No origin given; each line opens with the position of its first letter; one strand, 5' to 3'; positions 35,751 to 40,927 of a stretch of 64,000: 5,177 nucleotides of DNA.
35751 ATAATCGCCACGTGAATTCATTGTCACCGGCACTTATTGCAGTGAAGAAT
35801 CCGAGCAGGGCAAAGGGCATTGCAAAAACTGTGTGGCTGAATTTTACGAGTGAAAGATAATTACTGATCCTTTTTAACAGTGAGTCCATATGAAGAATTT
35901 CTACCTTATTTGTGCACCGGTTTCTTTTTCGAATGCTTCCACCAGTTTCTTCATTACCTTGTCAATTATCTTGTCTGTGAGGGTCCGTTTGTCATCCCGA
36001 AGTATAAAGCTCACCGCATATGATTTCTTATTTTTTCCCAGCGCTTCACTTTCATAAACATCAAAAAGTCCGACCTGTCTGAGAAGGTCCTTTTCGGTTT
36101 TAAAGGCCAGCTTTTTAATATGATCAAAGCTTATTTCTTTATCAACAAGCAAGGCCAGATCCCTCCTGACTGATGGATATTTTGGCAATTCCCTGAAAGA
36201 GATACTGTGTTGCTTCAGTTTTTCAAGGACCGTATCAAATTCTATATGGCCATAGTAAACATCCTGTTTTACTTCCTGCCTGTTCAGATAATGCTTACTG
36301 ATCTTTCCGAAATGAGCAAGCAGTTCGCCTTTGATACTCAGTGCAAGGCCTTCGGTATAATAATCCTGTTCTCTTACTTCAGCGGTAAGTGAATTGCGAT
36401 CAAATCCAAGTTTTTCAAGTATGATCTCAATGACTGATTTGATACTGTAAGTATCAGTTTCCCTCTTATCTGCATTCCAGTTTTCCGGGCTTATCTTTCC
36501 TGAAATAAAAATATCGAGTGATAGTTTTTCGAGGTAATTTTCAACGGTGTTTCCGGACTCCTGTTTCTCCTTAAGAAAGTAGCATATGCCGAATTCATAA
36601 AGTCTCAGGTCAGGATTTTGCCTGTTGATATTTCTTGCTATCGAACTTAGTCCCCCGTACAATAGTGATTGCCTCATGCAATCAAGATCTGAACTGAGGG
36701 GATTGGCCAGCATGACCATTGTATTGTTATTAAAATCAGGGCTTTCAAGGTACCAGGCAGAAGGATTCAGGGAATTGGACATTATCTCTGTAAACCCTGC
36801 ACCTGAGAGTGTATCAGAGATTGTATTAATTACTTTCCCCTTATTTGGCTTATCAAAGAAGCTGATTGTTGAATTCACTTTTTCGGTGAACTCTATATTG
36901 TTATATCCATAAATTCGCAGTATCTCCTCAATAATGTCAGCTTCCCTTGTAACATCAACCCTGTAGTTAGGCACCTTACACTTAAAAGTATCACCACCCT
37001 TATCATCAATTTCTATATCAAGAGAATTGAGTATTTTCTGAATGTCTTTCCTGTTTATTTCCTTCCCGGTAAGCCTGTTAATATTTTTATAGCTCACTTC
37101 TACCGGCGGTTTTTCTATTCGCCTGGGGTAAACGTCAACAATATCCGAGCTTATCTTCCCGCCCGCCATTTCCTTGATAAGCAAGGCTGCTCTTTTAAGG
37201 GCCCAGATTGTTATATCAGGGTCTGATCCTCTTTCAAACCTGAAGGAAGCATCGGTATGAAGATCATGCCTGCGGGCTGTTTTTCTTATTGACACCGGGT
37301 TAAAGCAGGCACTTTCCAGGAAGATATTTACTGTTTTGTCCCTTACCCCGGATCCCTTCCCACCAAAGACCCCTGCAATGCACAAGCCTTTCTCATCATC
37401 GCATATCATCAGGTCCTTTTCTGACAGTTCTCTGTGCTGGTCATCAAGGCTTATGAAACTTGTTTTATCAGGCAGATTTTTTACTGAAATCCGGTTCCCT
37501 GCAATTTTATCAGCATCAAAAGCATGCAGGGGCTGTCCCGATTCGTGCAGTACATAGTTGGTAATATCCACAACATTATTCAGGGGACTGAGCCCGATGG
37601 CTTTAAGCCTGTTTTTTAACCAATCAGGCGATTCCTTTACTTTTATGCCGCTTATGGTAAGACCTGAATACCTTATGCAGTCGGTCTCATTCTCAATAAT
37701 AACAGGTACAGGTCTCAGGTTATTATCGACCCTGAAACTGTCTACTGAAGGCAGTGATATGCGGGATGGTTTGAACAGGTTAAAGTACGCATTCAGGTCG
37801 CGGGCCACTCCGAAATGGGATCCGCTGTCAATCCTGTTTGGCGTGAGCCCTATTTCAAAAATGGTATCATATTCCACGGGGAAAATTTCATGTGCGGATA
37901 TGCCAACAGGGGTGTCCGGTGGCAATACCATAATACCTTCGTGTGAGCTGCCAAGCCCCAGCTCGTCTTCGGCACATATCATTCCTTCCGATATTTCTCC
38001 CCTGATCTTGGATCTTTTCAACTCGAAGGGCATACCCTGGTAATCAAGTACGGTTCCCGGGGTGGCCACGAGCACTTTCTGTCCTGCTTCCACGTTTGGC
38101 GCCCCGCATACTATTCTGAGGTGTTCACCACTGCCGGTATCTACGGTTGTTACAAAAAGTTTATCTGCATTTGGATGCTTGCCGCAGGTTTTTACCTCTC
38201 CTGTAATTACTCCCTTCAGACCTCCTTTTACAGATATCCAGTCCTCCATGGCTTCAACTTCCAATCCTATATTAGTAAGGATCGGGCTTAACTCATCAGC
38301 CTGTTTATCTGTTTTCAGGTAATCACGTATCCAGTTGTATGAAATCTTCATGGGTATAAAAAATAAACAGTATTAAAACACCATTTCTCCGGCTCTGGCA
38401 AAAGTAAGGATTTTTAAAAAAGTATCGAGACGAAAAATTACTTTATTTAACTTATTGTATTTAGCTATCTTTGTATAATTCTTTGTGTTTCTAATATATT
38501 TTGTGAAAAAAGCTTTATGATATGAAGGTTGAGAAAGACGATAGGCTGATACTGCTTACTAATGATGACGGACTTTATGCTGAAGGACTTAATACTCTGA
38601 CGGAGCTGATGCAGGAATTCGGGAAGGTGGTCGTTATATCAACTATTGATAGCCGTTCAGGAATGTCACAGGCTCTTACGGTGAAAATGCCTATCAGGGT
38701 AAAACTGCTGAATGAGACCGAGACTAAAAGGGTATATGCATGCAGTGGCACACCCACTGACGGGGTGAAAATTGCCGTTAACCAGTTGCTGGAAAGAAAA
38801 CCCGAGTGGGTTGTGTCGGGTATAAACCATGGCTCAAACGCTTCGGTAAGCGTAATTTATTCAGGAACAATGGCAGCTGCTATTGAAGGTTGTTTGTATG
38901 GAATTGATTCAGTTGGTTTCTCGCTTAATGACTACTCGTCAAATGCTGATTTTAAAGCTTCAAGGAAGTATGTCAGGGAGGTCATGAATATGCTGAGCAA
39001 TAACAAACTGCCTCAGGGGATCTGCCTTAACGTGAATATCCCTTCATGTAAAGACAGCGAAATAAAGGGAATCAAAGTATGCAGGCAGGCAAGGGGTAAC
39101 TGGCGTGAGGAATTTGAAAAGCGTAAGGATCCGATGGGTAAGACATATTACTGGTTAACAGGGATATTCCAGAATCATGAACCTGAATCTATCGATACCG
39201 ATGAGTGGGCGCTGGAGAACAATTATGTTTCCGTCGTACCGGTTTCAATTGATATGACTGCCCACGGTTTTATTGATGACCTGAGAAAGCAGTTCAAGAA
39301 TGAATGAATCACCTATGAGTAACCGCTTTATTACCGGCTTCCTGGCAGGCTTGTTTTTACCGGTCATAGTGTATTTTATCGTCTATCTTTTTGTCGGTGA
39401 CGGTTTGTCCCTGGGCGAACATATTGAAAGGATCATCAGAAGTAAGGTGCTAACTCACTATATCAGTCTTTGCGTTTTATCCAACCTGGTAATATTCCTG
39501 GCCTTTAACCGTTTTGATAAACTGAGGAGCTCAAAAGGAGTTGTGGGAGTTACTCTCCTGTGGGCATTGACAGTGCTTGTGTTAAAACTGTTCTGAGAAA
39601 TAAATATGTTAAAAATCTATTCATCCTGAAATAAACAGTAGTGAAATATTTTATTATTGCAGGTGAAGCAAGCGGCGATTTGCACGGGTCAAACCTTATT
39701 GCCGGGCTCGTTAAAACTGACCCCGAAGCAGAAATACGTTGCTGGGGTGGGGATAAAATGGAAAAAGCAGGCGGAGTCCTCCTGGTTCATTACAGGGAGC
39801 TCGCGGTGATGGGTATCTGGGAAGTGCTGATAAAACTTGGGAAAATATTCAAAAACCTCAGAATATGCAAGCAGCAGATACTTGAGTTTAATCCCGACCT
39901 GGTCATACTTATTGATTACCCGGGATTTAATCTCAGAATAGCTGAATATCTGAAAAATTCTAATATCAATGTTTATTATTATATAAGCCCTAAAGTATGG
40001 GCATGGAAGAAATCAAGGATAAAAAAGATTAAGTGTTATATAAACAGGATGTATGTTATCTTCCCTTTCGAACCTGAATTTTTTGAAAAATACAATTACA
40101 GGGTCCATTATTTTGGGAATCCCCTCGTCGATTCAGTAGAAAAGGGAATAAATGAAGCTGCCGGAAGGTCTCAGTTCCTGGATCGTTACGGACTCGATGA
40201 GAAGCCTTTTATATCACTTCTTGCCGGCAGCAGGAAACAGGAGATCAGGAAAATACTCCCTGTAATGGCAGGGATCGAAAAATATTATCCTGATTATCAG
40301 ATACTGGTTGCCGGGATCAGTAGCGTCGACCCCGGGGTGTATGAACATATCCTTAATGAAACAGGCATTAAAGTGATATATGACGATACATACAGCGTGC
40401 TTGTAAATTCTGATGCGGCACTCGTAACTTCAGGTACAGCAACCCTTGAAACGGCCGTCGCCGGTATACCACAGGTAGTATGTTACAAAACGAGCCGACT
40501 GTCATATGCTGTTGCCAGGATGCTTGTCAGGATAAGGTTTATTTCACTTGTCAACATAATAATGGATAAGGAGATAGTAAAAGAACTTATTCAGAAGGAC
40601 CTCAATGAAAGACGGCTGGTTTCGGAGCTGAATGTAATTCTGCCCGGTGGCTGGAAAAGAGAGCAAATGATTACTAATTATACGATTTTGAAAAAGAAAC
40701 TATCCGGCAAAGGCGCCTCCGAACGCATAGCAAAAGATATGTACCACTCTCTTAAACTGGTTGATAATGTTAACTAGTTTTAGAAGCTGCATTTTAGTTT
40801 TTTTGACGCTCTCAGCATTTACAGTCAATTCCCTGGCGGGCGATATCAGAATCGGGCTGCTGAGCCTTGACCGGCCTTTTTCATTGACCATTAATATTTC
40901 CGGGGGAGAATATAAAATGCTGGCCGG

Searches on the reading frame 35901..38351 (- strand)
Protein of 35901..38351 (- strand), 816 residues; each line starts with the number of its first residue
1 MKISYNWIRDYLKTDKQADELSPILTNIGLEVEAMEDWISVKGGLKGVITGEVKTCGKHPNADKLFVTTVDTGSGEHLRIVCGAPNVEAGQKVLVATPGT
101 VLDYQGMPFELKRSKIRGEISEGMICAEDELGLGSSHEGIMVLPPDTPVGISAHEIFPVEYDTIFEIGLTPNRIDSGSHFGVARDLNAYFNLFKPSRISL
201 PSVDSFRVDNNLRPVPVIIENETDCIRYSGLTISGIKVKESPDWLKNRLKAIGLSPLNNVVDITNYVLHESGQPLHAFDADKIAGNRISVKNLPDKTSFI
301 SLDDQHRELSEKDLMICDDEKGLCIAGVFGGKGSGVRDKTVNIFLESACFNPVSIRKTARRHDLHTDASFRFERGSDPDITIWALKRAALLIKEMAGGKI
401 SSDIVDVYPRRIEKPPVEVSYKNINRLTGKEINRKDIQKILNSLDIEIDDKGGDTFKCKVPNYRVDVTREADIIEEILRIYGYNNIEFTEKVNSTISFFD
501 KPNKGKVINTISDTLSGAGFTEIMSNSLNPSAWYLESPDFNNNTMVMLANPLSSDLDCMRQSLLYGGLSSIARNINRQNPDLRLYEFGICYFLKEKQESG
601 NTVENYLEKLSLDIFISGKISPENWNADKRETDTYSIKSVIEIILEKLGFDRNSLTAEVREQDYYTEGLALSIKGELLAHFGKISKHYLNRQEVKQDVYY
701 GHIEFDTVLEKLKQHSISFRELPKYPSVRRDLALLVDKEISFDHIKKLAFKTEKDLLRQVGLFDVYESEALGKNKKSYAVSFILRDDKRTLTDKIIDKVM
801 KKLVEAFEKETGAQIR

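Call 68: search_protein_families(library=pfam, proteins=[window:35901-38351:-], max_evalue=0.00001)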
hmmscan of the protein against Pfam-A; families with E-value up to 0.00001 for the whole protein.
window:35901-38351:- (816 aa): 5 families
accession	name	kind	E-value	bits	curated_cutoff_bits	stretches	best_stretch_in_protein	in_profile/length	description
PF03483.22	B3_4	-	5.8e-65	218.6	29.3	1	225-397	2-174/174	B3/4 domain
PF17759.6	tRNA_synthFbeta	-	1.1e-36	126.8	22.4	1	503-704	17-213/214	Phenylalanyl tRNA synthetase beta chain CLM domain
PF03147.19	FDX-ACB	-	2.9e-28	98.6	31.1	1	723-816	1-94/94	Ferredoxin-fold anticodon binding domain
PF03484.21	B5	-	3.8e-26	91.5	28.6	1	417-483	1-67/67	tRNA synthetase B5 domain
PF01588.26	tRNA_bind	-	2.3e-21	76.1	27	1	48-151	1-95/96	Putative tRNA binding domain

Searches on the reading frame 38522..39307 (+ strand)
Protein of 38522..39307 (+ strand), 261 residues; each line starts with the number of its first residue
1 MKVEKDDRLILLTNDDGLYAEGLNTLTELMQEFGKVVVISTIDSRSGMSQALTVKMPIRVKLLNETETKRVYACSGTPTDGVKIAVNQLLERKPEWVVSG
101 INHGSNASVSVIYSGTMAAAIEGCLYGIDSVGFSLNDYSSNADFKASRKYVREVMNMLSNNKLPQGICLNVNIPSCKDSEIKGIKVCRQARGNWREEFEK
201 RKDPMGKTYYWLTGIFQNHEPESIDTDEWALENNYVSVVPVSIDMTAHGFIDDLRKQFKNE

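Call 68: search_protein_families(library=pfam, proteins=[window:38522-39307:+], max_evalue=0.00001)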
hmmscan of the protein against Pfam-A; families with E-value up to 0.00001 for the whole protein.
window:38522-39307:+ (261 aa): 1 family
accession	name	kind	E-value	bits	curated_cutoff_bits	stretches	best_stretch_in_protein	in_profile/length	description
PF01975.23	SurE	-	1.9e-58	197.9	22.1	1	10-195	1-188/189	Survival protein SurE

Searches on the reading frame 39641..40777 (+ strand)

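Call 68: search_protein_families(library=pfam, proteins=[window:39641-40777:+], max_evalue=0.00001)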
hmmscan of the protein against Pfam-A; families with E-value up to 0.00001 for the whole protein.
window:39641-40777:+ (378 aa): 2 families
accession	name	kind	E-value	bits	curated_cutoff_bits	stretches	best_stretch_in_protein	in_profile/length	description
PF02684.21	LpxB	-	1.8e-91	307.3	22.6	1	4-343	2-350/374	Lipid-A-disaccharide synthetase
PF04007.18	DUF354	-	4.9e-06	26.3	22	1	204-329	209-332/349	Protein of unknown function (DUF354)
